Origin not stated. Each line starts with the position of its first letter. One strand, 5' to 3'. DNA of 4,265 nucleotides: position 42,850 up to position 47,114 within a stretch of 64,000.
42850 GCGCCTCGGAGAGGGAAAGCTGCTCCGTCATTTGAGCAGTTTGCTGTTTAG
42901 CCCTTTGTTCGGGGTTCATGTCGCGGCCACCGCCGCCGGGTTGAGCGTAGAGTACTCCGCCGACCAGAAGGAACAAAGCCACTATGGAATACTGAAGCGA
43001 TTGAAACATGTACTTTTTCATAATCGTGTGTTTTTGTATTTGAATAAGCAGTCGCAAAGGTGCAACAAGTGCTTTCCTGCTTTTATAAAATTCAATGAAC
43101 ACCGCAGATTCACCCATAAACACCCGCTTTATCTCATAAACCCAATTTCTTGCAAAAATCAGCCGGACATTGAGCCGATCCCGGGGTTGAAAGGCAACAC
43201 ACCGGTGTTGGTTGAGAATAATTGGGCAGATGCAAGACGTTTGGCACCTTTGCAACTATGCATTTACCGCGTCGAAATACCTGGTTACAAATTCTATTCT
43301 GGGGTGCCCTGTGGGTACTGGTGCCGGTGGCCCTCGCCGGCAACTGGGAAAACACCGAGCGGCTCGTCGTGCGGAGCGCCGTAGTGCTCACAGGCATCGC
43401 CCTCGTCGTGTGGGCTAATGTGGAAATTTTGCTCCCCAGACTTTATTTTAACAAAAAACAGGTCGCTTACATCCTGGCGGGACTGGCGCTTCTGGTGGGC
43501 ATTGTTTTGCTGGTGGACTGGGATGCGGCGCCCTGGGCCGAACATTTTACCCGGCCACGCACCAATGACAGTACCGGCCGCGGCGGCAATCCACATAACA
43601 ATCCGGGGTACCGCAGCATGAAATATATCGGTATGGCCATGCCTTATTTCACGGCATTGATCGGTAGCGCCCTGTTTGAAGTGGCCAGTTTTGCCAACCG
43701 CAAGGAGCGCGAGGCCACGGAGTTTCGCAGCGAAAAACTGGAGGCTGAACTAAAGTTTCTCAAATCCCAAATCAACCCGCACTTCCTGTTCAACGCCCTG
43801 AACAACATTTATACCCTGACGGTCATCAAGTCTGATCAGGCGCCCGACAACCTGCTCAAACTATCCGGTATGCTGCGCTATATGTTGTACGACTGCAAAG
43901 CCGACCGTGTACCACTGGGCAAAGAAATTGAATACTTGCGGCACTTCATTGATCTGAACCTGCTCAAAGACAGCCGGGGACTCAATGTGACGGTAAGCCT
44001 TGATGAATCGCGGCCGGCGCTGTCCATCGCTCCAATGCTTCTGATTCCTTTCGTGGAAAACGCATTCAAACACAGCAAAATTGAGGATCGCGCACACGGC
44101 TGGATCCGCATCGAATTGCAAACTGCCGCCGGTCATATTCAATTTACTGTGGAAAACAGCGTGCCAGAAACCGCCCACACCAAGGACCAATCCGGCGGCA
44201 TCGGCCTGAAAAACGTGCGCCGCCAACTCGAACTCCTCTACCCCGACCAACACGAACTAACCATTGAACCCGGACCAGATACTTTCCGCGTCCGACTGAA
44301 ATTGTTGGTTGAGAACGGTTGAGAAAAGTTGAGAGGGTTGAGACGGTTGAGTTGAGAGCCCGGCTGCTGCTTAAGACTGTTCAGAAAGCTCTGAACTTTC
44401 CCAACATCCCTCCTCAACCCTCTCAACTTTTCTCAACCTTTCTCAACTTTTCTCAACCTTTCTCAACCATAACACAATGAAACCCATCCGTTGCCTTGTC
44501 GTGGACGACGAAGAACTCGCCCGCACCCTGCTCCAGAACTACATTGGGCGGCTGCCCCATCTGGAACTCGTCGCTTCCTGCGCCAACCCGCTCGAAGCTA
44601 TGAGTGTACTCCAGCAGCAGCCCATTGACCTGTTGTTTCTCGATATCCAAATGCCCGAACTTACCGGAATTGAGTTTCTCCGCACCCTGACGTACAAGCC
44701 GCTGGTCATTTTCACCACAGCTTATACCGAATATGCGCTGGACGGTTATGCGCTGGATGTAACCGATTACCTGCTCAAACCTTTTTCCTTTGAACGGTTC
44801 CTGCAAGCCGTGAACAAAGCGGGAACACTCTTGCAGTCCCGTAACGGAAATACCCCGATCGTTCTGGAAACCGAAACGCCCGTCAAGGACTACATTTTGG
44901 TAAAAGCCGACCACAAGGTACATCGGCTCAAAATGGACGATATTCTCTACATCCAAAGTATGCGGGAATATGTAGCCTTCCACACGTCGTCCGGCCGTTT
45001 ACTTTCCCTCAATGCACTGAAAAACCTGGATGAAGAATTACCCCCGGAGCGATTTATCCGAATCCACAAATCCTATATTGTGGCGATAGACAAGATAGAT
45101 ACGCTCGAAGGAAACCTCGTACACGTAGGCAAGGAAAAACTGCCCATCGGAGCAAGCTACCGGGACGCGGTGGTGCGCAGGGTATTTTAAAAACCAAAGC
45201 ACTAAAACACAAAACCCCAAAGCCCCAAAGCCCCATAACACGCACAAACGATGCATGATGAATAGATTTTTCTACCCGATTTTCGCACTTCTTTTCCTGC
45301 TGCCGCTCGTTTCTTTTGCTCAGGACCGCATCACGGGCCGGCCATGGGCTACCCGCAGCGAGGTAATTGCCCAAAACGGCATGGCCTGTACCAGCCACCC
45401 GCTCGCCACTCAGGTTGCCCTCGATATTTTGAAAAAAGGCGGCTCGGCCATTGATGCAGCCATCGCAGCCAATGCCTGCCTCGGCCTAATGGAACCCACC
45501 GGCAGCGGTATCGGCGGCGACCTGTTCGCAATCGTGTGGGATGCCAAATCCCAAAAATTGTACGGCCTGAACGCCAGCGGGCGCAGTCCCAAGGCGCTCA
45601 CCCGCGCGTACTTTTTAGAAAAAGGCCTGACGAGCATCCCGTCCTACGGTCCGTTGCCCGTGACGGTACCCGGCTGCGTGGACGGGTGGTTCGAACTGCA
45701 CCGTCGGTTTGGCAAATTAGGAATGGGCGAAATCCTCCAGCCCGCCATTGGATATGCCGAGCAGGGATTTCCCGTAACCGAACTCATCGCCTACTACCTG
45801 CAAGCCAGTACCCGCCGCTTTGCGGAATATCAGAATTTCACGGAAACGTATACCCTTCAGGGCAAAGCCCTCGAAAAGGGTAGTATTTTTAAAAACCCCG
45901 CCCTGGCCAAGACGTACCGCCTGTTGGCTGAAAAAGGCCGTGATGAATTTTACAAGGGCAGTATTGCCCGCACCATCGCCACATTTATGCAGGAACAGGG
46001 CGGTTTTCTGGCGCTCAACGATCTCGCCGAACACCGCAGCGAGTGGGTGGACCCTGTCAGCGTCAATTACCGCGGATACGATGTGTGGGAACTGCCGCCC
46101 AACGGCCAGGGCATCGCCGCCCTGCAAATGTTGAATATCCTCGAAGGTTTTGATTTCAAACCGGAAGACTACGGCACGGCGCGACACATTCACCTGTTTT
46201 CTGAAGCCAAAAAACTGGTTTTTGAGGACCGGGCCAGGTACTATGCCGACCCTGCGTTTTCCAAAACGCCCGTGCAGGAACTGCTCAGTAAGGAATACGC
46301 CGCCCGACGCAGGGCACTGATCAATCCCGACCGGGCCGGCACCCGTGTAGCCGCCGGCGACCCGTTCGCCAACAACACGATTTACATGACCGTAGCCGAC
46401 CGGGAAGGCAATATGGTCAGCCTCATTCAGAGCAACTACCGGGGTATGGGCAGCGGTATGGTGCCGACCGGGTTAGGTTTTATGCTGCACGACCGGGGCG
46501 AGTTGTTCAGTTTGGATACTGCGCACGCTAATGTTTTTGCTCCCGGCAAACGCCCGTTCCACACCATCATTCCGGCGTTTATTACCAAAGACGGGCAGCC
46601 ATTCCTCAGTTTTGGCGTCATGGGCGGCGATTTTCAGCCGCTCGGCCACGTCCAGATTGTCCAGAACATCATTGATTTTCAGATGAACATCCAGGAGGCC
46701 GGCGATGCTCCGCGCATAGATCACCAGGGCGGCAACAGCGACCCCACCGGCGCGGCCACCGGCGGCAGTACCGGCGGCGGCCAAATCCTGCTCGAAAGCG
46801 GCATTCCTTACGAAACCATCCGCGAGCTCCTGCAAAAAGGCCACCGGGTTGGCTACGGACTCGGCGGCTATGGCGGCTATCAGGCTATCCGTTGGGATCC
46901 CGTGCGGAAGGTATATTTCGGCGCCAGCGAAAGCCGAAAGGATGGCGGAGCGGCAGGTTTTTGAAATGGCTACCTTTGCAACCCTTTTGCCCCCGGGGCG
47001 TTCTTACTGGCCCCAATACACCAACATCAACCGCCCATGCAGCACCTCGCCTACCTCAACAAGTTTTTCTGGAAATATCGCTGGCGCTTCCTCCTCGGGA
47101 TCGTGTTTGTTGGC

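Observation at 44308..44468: A ~35-bp-stem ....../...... array hairpin exactly fills the gap between a histidine kinase gene and its response-regulator gene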

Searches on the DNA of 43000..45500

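Call 49: search_rna_families(source=window, start=43000, end=45500, threshold=evalue, max_evalue=1)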
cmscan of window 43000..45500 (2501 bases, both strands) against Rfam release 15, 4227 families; matches with E-value up to 1: 6.
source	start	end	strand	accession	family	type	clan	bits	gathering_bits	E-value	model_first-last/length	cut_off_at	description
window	44317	44438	-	RF00707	mir-197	Gene; miRNA;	-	33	74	0.0033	1-75/75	no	mir-197 microRNA precursor family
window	44299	44455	-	RF01911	MIR2118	Gene; miRNA;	-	30.2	85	0.0029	1-170/170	no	MIR2118 microRNA precursor family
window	44323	44432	-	RF03992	mir-6302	Gene; miRNA;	-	23.9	90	0.053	1-79/79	no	mir-6302 microRNA precursor family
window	43023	43106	-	RF00991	mir-599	Gene; miRNA;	-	20.5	94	0.44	1-88/88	no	mir-599 microRNA precursor family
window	44697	44747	+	RF00301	snoZ256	Gene; snRNA; snoRNA; CD-box;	-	20.1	50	0.51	1-94/94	no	Small nucleolar RNA Z256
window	45392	45476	-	RF01930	bxd_2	Gene; lncRNA;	-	17.7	80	0.58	1-91/91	no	Bithoraxoid conserved region 2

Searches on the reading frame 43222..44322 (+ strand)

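Call 10: search_protein_families(library=pfam, proteins=[window:43222-44322:+])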
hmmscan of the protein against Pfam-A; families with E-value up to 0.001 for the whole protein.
window:43222-44322:+ (366 aa): 1 family
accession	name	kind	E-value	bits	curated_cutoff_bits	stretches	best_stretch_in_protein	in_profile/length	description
PF06580.19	His_kinase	-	6.1e-22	78.1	25.2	1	175-246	1-73/81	Histidine kinase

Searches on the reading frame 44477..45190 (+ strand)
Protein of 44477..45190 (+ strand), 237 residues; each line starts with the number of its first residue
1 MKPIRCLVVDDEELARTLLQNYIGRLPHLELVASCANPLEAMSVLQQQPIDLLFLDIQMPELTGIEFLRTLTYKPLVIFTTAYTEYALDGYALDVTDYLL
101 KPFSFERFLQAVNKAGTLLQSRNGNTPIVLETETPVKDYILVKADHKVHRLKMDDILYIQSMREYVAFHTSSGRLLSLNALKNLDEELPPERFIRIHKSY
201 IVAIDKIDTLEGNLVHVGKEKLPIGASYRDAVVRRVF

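Call 10: search_protein_families(library=pfam, proteins=[window:44477-45190:+])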
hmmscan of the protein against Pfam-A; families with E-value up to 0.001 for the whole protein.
window:44477-45190:+ (237 aa): 2 families
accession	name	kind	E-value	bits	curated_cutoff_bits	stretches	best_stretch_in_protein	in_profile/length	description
PF00072.30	Response_reg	-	7.5e-21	74.8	30.2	1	7-113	2-111/111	Response regulator receiver domain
PF04397.21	LytTR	-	1.2e-18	67.5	22.6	1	147-232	2-93/98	LytTr DNA-binding domain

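Call 15: find_related_loci(query=window:44477-45190:+, collection=genome_contigs, flank=3000)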
Query window:44477-45190:+ (237 aa) in genome_contigs; peptide patterns used: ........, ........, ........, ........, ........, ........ (x = any residue, [..] = any of these).
600 stretches matched a pattern (row limit reached: there are more); 590 encode a relative of the query (tblastn E <= 1e-3); the best 80 are kept; 80 distinct loci.
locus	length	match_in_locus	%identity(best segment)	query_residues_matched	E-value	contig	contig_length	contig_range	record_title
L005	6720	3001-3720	65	1-237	7e-104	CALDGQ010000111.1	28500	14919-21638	MAG: uncultured Saprospiraceae bacterium isolate H3_Bin_Bin_230_1 genome assembly, contig: c_000000326841, whole genome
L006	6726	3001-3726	64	1-236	8e-103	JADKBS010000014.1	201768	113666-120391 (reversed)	MAG: Saprospiraceae bacterium isolate OdNE_18-Q3-R46-58_BAT3C.319 tig00006196-10-2010130, whole genome shotgun sequence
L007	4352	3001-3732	62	1-237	5e-99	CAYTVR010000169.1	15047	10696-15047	MAG TPA_asm: uncultured Saprospiraceae bacterium isolate SRP065251_co2_61 genome assembly, contig: NODE_2784_length_1504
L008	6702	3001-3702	68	6-237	8e-99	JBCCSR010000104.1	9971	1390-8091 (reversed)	MAG: Bacteroidota bacterium isolate P01_D01_bin.60 k141_443957_length_9971_cov_7.0000, whole genome shotgun sequence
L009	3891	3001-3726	63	1-237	2e-97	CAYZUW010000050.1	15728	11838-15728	MAG TPA_asm: uncultured Saprospiraceae bacterium isolate binchicken_co258_48 genome assembly, contig: NODE_2471_length_1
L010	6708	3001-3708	61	1-236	2e-94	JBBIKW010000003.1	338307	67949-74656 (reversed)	MAG: Lewinellaceae bacterium isolate BQS170218_bin_195 NODE_13_length_338307_cov_117.661, whole genome shotgun sequence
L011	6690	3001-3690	58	1-233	6e-89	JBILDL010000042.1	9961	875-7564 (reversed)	MAG: Saprospiraceae bacterium isolate ME2016-07-08_3300034284_group7_bin72 Rohwer_bin592_scaffold_5312_c1, whole genome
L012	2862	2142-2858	53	2-230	4e-87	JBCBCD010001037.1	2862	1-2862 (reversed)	MAG: Bacteroidota bacterium isolate J06592_3 NODE_6760_length_2862_cov_5.511222, whole genome shotgun sequence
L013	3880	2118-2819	52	1-237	9e-86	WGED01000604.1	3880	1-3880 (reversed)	MAG: Cyclobacteriaceae bacterium isolate S146_16 k151_708806, whole genome shotgun sequence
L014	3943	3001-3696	52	4-232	1e-79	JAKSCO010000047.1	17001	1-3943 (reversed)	MAG: Bacteroidales bacterium isolate MAG.294 k141_1642283, whole genome shotgun sequence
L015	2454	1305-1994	48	4-231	5e-76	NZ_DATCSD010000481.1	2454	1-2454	MAG: Ohtaekwangia sp. isolate SMAG_U7296 k141_665592, whole genome shotgun sequence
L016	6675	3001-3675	48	6-229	6e-74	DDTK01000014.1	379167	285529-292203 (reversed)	MAG TPA_asm: Flammeovirgaceae bacterium UBA2366 UBA2366_contig_754, whole genome shotgun sequence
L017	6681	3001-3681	48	6-229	1e-72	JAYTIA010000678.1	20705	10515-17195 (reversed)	MAG: Saprospiraceae bacterium isolate GFS_2611 GFS_2611_677, whole genome shotgun sequence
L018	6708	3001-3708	49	4-237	9e-73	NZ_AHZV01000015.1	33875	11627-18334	Anaerophaga thermohalophila str. Valhall contig00020, whole genome shotgun sequence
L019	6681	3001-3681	48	1-230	6e-72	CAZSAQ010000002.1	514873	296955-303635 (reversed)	MAG TPA_asm: uncultured Chitinophagaceae bacterium isolate binchicken_co322_73 genome assembly, contig: NODE_9_length_51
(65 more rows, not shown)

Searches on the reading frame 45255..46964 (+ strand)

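Call 10: search_protein_families(library=pfam, proteins=[window:45255-46964:+])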
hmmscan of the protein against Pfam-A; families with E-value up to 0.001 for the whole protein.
window:45255-46964:+ (569 aa): 1 family
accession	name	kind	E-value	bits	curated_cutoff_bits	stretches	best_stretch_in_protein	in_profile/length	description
PF01019.26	G_glu_transpept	-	1.3e-154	516.3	27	1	57-564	2-512/512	Gamma-glutamyltranspeptidase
